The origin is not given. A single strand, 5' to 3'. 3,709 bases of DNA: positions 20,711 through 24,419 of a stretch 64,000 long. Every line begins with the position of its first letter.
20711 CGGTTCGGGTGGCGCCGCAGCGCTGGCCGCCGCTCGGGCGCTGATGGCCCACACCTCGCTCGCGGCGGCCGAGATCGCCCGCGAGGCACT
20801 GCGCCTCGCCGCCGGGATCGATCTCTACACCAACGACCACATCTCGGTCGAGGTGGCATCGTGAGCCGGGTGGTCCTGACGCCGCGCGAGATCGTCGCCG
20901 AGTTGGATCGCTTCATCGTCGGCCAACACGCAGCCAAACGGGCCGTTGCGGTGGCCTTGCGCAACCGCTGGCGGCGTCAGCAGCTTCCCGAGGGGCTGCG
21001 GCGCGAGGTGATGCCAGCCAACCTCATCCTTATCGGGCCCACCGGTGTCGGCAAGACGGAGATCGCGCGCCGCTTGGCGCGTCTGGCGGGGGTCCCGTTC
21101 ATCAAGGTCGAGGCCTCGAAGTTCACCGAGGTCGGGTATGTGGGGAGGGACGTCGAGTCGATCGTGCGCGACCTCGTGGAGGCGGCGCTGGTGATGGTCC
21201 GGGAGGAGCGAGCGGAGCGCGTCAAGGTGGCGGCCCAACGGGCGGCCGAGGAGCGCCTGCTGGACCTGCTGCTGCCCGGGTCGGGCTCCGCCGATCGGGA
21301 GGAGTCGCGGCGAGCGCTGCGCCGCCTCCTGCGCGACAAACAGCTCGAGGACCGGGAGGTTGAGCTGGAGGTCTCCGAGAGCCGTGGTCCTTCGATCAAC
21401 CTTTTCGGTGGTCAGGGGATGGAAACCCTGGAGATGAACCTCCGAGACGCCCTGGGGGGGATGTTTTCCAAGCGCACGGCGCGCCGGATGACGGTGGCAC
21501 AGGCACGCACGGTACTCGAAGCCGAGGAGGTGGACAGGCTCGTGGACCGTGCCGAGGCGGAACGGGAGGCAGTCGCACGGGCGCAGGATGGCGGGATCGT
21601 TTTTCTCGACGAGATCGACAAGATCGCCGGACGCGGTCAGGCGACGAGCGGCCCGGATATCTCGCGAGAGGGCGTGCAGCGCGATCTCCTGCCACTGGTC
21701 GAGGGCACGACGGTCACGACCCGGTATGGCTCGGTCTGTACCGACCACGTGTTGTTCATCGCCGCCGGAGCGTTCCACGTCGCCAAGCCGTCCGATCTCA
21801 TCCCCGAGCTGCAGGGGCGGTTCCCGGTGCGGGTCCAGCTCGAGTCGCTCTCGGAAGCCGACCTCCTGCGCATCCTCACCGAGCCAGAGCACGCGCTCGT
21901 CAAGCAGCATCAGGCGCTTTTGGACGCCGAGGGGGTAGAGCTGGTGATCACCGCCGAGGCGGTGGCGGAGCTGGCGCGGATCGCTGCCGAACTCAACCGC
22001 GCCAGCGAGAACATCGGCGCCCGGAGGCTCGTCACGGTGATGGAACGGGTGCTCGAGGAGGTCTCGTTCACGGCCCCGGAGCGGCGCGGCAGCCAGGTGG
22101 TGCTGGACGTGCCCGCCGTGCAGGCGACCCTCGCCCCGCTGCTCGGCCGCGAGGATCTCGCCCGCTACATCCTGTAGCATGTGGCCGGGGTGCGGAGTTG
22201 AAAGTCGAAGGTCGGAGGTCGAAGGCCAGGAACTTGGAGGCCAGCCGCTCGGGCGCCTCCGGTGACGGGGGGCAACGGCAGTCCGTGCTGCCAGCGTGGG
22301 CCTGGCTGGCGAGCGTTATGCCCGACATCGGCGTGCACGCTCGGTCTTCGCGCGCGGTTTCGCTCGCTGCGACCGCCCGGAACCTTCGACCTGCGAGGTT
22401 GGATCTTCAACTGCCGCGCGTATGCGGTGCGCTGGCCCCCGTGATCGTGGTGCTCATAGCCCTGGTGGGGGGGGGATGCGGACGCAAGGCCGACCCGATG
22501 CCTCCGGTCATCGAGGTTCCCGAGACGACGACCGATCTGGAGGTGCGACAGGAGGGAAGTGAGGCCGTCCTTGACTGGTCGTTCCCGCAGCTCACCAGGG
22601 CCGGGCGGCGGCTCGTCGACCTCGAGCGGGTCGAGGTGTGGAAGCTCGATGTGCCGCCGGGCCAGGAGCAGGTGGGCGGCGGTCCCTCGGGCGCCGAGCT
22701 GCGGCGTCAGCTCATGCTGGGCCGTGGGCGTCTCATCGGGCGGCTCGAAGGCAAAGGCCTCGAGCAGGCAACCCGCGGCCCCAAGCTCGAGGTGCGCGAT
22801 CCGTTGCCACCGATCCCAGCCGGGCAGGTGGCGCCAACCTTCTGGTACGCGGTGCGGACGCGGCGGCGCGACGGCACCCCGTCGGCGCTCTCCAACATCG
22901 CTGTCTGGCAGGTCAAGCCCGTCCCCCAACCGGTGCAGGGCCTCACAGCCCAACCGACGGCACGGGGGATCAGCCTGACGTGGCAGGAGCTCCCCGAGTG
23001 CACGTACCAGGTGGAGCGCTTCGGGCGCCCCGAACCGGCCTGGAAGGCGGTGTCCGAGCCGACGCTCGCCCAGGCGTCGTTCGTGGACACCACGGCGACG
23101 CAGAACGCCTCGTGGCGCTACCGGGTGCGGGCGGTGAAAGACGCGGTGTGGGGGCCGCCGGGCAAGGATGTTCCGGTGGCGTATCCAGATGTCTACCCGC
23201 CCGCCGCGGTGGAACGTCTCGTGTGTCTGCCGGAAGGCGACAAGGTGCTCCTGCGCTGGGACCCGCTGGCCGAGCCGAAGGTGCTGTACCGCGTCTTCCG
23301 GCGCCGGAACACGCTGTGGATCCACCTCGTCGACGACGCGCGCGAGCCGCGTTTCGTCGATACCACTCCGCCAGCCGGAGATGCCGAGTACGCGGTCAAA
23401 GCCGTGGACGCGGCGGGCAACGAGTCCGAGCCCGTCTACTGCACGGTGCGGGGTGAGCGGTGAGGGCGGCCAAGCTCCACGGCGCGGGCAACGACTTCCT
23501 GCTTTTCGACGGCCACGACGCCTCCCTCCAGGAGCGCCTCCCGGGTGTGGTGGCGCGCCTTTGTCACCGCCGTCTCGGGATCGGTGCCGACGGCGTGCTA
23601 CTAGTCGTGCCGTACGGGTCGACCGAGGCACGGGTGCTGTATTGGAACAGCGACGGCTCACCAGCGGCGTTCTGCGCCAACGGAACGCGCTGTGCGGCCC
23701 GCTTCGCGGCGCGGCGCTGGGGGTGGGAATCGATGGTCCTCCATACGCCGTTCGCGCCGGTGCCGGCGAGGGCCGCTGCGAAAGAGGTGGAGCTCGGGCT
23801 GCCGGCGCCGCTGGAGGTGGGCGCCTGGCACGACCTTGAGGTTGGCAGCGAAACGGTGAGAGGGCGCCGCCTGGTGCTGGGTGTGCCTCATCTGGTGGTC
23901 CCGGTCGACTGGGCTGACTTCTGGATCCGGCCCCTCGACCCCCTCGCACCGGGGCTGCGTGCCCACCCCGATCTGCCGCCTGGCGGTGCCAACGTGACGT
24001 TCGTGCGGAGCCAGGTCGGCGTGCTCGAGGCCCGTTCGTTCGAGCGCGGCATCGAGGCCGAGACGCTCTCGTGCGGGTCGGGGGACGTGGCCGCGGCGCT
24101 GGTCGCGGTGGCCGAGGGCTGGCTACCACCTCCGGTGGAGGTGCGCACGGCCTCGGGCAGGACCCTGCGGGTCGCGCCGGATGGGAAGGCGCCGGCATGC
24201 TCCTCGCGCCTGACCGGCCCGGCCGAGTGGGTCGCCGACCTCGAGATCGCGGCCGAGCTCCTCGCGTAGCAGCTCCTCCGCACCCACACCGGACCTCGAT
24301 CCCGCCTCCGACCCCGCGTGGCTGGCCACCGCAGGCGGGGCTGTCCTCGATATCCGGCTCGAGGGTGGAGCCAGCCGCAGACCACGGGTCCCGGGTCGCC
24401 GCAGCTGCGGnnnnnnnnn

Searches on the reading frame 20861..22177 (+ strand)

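Call 8: search_protein_families(library=pfam, proteins=[window:20861-22177:+], max_evalue=0.0001)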
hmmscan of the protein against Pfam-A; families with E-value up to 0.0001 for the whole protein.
window:20861-22177:+ (438 aa): 6 families
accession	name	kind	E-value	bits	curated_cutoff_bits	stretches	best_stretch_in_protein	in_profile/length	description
PF07724.20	AAA_2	-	4.8e-34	118.2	27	2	186-323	15-165/166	AAA domain (Cdc48 subfamily)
PF00004.35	AAA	-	1.4e-17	64.8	21.2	2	55-105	1-53/131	ATPase family associated with various cellular activities (AAA)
PF07728.20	AAA_5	-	7e-09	36.2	22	1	54-90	1-38/139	AAA domain (dynein-related subfamily)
PF13401.12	AAA_22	-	5.5e-06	27.2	27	1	54-132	7-82/130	AAA domain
PF13191.12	AAA_16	-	3.5e-05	24.8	32.6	0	49-165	21-104/167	AAA ATPase domain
PF13521.12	AAA_28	-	9.3e-05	23.1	27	0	56-120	3-68/164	AAA domain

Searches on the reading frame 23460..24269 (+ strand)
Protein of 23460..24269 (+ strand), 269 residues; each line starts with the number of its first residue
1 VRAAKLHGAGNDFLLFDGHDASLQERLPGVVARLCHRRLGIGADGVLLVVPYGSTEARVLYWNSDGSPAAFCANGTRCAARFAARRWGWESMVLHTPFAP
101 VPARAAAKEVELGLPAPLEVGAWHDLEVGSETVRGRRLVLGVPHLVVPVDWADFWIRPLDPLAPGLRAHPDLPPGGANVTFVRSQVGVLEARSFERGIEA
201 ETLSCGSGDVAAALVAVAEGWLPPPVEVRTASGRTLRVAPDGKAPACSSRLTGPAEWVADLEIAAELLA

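Call 3: search_protein_families(library=pfam, proteins=[window:23460-24269:+], max_evalue=0.01)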
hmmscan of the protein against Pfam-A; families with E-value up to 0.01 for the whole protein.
window:23460-24269:+ (269 aa): 1 family
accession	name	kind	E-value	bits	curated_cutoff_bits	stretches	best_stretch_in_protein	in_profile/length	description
PF01678.24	DAP_epimerase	-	2.2e-28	99.2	34.7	2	4-86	2-83/121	Diaminopimelate epimerase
